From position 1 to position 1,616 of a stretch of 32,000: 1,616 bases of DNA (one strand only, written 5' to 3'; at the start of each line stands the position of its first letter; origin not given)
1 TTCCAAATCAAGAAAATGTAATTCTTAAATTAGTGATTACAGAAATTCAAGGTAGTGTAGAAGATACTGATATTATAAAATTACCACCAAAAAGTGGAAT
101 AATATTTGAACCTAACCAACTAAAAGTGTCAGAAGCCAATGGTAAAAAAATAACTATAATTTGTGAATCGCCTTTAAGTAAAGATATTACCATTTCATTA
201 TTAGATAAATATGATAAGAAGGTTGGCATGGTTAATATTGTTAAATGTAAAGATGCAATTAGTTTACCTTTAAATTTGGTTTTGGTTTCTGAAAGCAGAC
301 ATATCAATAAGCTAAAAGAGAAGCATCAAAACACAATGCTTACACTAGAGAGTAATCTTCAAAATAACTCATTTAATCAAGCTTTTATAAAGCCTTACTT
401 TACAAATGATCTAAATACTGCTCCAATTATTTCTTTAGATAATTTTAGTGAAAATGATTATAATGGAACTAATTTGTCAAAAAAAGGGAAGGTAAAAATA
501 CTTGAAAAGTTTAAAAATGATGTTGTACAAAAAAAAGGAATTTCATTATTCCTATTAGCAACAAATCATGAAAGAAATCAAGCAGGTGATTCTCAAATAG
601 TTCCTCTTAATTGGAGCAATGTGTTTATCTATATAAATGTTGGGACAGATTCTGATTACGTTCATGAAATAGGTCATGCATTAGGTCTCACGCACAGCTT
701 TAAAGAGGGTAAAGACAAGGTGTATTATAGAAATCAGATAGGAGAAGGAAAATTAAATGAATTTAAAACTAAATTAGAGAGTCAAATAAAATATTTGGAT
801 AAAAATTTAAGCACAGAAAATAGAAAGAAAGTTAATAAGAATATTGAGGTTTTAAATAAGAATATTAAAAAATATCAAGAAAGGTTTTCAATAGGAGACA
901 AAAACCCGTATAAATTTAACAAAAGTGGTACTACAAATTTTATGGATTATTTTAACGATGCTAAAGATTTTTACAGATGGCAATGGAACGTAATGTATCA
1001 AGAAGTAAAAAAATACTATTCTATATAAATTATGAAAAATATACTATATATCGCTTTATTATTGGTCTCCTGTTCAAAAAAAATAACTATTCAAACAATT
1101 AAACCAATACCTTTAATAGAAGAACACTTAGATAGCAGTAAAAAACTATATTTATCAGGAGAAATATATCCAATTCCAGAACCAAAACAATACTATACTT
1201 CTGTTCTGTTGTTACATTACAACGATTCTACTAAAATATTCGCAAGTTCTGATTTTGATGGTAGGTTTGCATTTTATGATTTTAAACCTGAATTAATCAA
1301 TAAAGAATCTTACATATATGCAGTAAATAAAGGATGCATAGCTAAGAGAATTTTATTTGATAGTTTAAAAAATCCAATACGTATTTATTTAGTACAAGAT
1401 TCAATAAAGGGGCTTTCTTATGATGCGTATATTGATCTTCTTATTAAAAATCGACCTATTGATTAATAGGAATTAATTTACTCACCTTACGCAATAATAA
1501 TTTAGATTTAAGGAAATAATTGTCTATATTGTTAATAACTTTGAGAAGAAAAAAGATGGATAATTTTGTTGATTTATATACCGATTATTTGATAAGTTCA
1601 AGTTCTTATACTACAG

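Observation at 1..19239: Hcp(TssD)-anchored polymorphic toxin/immunity island with six toxin types and several orphan modules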

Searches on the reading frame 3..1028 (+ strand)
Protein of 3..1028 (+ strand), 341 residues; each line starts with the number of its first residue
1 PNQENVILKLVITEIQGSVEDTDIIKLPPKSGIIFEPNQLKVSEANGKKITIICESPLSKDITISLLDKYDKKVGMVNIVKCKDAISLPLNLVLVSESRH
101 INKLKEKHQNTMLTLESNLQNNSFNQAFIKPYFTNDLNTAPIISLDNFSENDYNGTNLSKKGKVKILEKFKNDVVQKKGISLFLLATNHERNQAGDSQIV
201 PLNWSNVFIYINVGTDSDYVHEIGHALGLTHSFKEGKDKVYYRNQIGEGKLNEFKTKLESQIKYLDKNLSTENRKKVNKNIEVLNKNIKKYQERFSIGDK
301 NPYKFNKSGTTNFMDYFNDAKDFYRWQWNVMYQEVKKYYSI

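Call 4: search_protein_families(library=pfam, max_evalue=0.01, proteins=[window:33-1028:+])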
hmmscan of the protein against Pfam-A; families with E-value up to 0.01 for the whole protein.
window:33-1028:+ (331 aa): 3 families
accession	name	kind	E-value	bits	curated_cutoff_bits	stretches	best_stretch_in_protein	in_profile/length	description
PF00413.30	Peptidase_M10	-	0.00098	19.5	24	1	210-226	113-129/159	Matrixin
PF05572.19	Peptidase_M43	-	0.0036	17.7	23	0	181-268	41-125/152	Pregnancy-associated plasma protein-A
PF10462.15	Peptidase_M66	-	0.0042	16.5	20.6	1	207-234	194-224/306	Peptidase M66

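Call 7: search_protein_families(library=ncbifam, max_evalue=0.01, proteins=[window:33-1028:+])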
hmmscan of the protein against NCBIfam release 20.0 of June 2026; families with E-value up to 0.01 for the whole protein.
window:33-1028:+ (331 aa): 1 family
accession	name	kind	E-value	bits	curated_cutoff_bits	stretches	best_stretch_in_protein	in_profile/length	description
NF052434.1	Mep72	equivalog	0.00012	20.9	645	1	206-247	135-176/573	biofilm-associated metzincin protease Mep72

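Call 106: search_protein_families(library=pfam, max_evalue=5, proteins=[window:3-1028:+])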
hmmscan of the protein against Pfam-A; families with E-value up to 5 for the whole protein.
window:3-1028:+ (341 aa): 9 families
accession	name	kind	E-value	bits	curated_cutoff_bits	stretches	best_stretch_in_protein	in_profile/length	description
PF00413.30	Peptidase_M10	-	0.001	19.4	24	1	220-236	113-129/159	Matrixin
PF05572.19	Peptidase_M43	-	0.0039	17.6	23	1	191-278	41-125/152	Pregnancy-associated plasma protein-A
PF10462.15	Peptidase_M66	-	0.0041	16.6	20.6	1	217-244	194-224/306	Peptidase M66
PF13582.12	Reprolysin_3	-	0.027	15.5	22.4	1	146-232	48-123/123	Metallo-peptidase family M12B Reprolysin-like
PF01400.30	Astacin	-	0.04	14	22.5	1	220-266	83-132/189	Astacin (Peptidase family M12A)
PF13583.11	Reprolysin_4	-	0.065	13.3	22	1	220-236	140-156/203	Metallo-peptidase family M12B Reprolysin-like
PF15188.11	CCDC-167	-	0.075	13.7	27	1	248-294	10-57/84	Coiled-coil domain-containing protein 167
PF13688.12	Reprolysin_5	-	0.099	13.3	27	1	200-235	131-161/196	Metallo-peptidase family M12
PF07956.16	DUF1690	-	0.11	13.4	29.7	1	249-296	52-100/139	Protein of Unknown function (DUF1690)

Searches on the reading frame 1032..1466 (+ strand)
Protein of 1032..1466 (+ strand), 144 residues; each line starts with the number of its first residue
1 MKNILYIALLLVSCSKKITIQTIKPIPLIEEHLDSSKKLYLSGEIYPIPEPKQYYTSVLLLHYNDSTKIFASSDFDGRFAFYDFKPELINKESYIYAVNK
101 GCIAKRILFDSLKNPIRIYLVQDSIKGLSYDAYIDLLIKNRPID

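Call 4: search_protein_families(library=pfam, max_evalue=0.01, proteins=[window:1032-1466:+])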
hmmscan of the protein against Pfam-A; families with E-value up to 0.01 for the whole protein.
window:1032-1466:+ (144 aa): 0 families
